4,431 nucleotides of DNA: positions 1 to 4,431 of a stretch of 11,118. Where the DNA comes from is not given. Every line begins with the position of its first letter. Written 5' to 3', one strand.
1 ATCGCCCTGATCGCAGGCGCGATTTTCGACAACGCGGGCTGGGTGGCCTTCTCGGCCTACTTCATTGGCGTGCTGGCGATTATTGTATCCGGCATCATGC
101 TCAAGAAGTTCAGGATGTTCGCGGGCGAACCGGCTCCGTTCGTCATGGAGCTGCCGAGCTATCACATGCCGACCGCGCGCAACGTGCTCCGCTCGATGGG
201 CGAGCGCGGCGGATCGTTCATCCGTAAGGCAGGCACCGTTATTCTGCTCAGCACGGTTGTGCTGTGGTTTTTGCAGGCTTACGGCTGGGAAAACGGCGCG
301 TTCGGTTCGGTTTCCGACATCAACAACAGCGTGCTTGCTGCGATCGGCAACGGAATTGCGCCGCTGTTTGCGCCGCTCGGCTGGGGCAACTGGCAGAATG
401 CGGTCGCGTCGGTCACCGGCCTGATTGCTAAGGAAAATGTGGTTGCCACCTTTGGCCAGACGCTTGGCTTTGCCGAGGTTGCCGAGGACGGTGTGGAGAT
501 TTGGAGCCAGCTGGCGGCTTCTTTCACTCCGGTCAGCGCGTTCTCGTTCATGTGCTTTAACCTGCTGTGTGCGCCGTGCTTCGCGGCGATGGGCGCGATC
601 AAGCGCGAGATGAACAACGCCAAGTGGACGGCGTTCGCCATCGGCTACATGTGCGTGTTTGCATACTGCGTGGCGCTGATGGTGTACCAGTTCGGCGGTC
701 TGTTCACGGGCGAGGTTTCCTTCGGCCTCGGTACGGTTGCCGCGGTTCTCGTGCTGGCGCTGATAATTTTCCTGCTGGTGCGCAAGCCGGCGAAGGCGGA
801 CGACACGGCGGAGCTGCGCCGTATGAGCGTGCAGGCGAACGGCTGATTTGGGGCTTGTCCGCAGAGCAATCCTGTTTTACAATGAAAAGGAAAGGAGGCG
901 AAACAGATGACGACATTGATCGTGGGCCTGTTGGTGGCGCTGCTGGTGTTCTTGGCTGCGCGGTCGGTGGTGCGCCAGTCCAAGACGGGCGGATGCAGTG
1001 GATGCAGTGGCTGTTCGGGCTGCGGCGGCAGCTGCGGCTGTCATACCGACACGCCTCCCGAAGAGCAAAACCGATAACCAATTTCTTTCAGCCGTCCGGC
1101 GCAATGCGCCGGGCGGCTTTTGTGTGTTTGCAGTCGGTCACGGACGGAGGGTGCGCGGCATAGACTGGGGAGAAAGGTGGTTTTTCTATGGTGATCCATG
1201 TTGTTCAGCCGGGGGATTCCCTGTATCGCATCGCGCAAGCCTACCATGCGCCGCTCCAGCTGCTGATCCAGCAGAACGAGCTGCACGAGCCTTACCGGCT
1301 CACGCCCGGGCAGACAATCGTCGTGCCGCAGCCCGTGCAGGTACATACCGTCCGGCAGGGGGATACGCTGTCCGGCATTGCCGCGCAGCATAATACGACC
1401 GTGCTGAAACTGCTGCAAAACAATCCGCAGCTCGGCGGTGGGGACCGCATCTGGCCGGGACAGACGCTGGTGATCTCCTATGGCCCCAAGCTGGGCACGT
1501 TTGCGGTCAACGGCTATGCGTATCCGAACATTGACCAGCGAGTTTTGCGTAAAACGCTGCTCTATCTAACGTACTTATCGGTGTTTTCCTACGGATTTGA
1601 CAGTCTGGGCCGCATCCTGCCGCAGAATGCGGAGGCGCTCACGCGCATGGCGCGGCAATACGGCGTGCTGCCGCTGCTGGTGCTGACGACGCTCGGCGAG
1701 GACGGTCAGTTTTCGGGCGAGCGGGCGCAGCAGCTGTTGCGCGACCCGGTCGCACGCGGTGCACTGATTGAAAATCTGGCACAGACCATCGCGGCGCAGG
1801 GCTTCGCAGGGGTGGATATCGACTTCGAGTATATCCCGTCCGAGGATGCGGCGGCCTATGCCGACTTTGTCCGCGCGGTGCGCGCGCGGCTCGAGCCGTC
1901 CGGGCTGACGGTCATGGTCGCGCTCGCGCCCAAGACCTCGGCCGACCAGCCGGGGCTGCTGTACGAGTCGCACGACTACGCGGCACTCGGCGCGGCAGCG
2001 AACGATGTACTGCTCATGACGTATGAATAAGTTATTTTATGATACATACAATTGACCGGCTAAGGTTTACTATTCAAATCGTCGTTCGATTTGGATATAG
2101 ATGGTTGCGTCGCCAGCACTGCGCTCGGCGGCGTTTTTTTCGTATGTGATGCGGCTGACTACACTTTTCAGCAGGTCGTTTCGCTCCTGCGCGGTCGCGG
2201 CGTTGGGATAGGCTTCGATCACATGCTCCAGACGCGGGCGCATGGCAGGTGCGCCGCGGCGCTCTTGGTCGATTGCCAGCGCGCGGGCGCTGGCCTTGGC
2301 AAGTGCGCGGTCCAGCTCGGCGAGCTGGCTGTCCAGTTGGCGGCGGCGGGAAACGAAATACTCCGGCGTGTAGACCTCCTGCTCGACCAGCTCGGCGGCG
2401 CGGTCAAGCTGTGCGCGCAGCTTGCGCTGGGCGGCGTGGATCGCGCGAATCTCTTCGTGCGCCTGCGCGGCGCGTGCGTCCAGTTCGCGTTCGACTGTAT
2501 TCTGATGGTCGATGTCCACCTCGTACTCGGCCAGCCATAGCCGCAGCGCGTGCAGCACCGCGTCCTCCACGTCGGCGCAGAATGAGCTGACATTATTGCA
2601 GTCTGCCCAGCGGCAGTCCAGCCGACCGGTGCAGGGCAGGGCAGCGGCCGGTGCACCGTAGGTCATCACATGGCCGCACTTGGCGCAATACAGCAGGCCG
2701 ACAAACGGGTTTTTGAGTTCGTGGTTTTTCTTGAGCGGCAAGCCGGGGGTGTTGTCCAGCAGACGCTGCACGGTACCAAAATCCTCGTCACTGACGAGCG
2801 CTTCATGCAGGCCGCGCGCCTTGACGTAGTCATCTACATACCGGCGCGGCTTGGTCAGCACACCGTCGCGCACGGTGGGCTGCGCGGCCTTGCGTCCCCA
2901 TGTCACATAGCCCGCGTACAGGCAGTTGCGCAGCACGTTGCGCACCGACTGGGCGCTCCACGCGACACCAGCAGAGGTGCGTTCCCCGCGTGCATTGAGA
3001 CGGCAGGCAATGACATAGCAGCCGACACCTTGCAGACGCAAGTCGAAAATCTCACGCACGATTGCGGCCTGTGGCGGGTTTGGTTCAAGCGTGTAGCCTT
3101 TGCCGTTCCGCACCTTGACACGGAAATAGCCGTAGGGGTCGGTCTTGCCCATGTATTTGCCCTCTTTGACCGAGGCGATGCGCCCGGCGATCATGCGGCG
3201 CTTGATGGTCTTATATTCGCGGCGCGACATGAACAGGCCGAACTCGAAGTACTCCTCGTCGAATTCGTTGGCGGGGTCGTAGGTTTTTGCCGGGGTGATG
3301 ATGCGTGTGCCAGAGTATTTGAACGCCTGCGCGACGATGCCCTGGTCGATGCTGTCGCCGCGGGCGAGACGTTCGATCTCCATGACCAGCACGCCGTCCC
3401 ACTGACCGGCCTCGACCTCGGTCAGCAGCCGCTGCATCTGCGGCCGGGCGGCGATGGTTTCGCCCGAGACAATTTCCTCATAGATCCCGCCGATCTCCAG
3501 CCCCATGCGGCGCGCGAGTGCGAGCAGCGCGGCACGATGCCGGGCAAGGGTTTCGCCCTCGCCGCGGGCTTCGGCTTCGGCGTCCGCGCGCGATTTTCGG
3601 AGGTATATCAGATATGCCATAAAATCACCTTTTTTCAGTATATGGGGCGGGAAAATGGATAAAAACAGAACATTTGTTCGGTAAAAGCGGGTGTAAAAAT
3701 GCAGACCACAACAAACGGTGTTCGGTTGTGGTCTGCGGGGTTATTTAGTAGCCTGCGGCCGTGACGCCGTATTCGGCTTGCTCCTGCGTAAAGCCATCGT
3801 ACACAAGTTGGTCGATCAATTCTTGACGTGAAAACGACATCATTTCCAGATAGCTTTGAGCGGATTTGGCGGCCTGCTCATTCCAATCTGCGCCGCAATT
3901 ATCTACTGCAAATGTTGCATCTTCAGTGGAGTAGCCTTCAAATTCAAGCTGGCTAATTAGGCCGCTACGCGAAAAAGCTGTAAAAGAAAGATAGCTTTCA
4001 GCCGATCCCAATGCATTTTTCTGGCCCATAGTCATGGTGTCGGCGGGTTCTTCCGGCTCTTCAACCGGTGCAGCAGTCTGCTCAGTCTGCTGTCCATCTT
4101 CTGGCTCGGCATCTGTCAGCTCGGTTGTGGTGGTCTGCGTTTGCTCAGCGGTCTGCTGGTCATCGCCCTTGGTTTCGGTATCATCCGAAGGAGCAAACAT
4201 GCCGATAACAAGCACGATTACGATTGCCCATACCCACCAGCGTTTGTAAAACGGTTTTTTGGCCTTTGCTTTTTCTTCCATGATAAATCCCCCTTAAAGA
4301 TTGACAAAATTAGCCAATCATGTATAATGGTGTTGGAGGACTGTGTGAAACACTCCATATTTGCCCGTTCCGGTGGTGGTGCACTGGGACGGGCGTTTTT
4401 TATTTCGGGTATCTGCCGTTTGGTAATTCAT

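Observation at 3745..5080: Ltp exclusion protein paired with a membrane-tethered HIRAN-domain protein in the integrase-repressor slot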

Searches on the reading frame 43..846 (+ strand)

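Call 3: search_protein_families(library=pfam, proteins=[window:43-846:+], max_evalue=0.01)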
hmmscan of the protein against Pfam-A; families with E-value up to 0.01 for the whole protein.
window:43-846:+ (267 aa): 2 families
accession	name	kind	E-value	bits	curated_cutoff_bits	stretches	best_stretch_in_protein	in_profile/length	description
PF07664.17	FeoB_C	-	9.1e-21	73.8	26.6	1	2-55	1-54/54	Ferrous iron transport protein B C terminus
PF07670.19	Gate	-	4.8e-16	59.5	29.6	1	61-191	2-102/104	Nucleoside recognition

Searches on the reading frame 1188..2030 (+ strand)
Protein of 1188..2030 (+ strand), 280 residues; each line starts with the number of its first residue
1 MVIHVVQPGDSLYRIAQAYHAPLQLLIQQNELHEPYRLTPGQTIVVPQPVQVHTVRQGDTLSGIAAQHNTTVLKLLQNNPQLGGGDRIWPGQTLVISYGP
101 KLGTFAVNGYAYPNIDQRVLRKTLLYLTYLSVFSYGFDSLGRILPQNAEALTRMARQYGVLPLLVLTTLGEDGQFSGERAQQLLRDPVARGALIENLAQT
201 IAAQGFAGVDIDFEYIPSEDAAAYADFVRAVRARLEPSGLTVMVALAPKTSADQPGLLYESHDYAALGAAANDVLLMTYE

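Call 3: search_protein_families(library=pfam, proteins=[window:1188-2030:+], max_evalue=0.01)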
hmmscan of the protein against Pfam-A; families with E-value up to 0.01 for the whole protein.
window:1188-2030:+ (280 aa): 4 families
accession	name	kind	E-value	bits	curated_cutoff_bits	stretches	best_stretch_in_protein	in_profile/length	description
PF01476.26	LysM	-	1.5e-28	98.9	20.9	2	4-47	1-43/43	LysM domain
PF00704.34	Glyco_hydro_18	-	1.6e-09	38.4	29.6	1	178-279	78-181/317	Glycosyl hydrolases family 18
PF23473.1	LysM3_LYK4_5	-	8.9e-05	22.9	29.3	0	5-47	6-47/48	LYK4/5 LysM3 domain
PF23577.1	LysM_RLK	-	0.00012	22.5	27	0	55-78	5-27/44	LysM domain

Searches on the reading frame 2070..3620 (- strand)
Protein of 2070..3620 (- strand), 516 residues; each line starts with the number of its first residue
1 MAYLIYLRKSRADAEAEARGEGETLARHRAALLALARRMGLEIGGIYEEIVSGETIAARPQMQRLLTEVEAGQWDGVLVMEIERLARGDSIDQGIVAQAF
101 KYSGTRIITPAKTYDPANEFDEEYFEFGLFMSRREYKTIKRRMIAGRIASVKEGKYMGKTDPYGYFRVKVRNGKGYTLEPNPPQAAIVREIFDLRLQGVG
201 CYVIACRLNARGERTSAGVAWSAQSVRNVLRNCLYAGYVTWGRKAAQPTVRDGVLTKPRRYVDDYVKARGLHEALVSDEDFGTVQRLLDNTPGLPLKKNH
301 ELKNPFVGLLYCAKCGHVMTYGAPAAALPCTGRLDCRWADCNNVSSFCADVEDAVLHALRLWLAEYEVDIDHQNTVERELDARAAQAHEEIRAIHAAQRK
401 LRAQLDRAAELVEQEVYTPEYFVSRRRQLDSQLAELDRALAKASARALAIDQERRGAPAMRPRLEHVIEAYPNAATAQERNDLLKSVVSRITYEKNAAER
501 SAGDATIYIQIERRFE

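Call 3: search_protein_families(library=pfam, proteins=[window:2070-3620:-], max_evalue=0.01)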
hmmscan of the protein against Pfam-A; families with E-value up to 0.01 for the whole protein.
window:2070-3620:- (516 aa): 3 families
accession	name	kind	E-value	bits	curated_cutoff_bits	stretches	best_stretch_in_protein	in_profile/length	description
PF07508.19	Recombinase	-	2.2e-19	70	21.1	1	184-290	3-101/102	Recombinase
PF00239.26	Resolvase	-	5.8e-16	59.3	23.3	1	5-156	3-145/145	Resolvase, N terminal domain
PF13408.12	Zn_ribbon_recom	-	0.0039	18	25.3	0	305-360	1-58/58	Recombinase zinc beta ribbon domain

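Call 7: search_protein_families(library=ncbifam, proteins=[window:2070-3620:-], max_evalue=0.1)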
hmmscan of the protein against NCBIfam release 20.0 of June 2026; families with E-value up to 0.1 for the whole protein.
window:2070-3620:- (516 aa): 9 families
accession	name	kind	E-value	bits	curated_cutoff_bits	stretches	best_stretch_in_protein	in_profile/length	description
NF047347.1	SCCmet_CcrC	equivalog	6.1e-21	74.5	900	2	48-319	48-313/558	cassette chromosome recombinase CcrC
NF041201.1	recomb_XisF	equivalog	7.8e-19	67.9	375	1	45-375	33-369/465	fdxN element excision recombinase XisF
NF047343.1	SCCmet_CcrB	equivalog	6e-17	61.5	900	1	46-346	48-336/542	cassette chromosome recombinase CcrB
NF047344.1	SCCmet_CcrA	equivalog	1.7e-05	24.1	700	1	24-240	17-222/442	cassette chromosome recombinase CcrA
NF049883.1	resolv_YneB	equivalog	0.00014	21.4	175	1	22-90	16-83/211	YneB family resolvase-like protein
NF009949.0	PRK13413.1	equivalog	0.0015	18.3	272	1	23-88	13-76/203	master DNA invertase Mpi family serine-type recombinase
TIGR01730.1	RND_mfp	subfamily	0.0065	15.5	94.9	1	380-454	62-136/322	efflux RND transporter periplasmic adaptor subunit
NF033518.0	transpos_IS607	equivalog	0.017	14.7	110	1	23-109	69-151/187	IS607 family transposase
TIGR03185.1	DNA_S_dndD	equivalog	0.057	11.9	245.85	1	359-445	332-419/650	DNA sulfur modification protein DndD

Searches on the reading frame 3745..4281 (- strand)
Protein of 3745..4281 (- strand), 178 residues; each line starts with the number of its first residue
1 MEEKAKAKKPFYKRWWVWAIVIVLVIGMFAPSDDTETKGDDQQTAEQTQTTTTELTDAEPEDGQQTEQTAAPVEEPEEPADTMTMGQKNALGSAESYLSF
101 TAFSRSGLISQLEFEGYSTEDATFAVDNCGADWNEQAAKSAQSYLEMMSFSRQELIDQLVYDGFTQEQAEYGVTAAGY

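Call 3: search_protein_families(library=pfam, proteins=[window:3745-4281:-], max_evalue=0.01)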
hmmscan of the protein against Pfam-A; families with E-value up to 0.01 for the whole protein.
window:3745-4281:- (178 aa): 1 family
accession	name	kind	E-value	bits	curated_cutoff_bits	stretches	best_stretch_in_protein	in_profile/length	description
PF07553.16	Lipoprotein_Ltp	-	4.4e-33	113.6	23.2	2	132-174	1-46/48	Host cell surface-exposed lipoprotein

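Call 5: search_protein_families(library=phrogs, proteins=[window:3745-4281:-], max_evalue=0.01)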
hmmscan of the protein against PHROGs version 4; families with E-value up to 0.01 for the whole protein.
window:3745-4281:- (178 aa): 10 families
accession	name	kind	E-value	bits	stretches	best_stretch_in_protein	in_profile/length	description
phrog_4980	-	moron, auxiliary metabolic gene and host takeover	6.1e-50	170.6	1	2-174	10-177/181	superinfection exclusion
phrog_15667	-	moron, auxiliary metabolic gene and host takeover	3.2e-36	126.2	1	40-177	61-205/208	superinfection exclusion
phrog_13294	-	other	3.2e-19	70.4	1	86-172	204-290/294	lipoprotein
phrog_7854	-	lysis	1.7e-07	32.2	1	46-173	220-303/304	endolysin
phrog_23980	-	unknown function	6.6e-07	30.2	1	5-51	4-50/193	-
phrog_8263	-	unknown function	9.7e-07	29.9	1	9-65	1-48/197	-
phrog_8545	-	moron, auxiliary metabolic gene and host takeover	1.6e-06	29.1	1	3-73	5-74/177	superinfection exclusion Sie-like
phrog_197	-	moron, auxiliary metabolic gene and host takeover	2e-06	28.5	1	2-107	216-326/486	Zot-like toxin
phrog_14275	-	unknown function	2.2e-06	28.4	1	5-67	25-90/178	-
phrog_806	-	unknown function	0.00013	23.1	1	11-53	1-49/187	-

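Call 6: search_protein_families(library=padloc, proteins=[window:3745-4281:-], max_evalue=0.1)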
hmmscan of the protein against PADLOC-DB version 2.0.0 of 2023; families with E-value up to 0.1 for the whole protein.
window:3745-4281:- (178 aa): 0 families

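Call 7: search_protein_families(library=ncbifam, proteins=[window:3745-4281:-], max_evalue=0.1)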
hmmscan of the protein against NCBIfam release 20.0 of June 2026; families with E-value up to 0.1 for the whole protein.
window:3745-4281:- (178 aa): 1 family
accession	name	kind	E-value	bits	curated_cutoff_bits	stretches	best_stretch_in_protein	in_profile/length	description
NF053738.1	S2SprSpoIIQBc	equivalog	0.04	13.5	250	1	4-78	12-91/232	stage II sporulation protein SpoIIQ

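Call 60: search_solved_structures(query=window:3745-4281:-, max_evalue=0.01, show_alignments=1)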
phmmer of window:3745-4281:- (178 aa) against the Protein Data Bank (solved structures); distinct sequences matched with E-value up to 0.01: 1.
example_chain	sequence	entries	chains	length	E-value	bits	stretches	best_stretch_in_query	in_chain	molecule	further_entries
4eqq_A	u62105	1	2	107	1.6e-13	54.1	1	87-174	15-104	Putative host cell surface-exposed lipoprotein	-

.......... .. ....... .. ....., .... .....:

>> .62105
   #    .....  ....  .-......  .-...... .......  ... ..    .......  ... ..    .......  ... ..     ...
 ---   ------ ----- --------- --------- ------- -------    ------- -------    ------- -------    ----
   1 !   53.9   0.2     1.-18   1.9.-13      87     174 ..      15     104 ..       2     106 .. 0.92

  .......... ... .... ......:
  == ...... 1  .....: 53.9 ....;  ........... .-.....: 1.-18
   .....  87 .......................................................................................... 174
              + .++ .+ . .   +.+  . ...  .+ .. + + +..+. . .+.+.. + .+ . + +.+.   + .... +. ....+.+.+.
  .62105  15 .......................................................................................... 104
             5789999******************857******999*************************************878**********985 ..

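Call 75: find_related_loci(query=window:3745-4281:-, collection=viral_contigs, flank=3500)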
Query window:3745-4281:- (178 aa) in viral_contigs; peptide patterns used: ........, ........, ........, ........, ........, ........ (x = any residue, [..] = any of these).
120 stretches matched a pattern; 114 encode a relative of the query (tblastn E <= 1e-3); the best 80 are kept; 80 distinct loci.
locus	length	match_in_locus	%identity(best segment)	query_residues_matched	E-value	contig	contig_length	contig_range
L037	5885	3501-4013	55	5-178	8e-54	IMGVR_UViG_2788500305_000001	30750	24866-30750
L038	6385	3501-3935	58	27-178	7e-49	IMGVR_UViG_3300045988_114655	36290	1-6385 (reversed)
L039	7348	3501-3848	78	83-178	2e-47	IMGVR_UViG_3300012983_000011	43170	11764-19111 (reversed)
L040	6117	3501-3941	54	29-178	2e-46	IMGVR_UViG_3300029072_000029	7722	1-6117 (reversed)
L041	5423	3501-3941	54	29-178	2e-46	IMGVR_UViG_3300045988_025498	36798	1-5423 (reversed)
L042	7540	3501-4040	59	44-177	5e-46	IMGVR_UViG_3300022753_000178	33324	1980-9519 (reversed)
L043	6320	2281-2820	59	44-177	5e-46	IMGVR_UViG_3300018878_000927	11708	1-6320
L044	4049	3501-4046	48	13-178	7e-46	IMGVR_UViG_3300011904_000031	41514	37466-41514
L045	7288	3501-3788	75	83-178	1e-45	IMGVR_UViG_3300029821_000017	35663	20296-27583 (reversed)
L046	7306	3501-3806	73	75-178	5e-45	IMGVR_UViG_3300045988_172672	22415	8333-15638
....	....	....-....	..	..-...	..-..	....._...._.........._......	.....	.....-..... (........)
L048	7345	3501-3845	71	75-178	5e-45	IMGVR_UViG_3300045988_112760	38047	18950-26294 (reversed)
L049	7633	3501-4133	42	10-177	2e-44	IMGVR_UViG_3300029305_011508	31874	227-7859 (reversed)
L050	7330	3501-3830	73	75-178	6e-45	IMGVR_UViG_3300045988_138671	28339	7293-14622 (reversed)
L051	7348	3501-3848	63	67-178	2e-44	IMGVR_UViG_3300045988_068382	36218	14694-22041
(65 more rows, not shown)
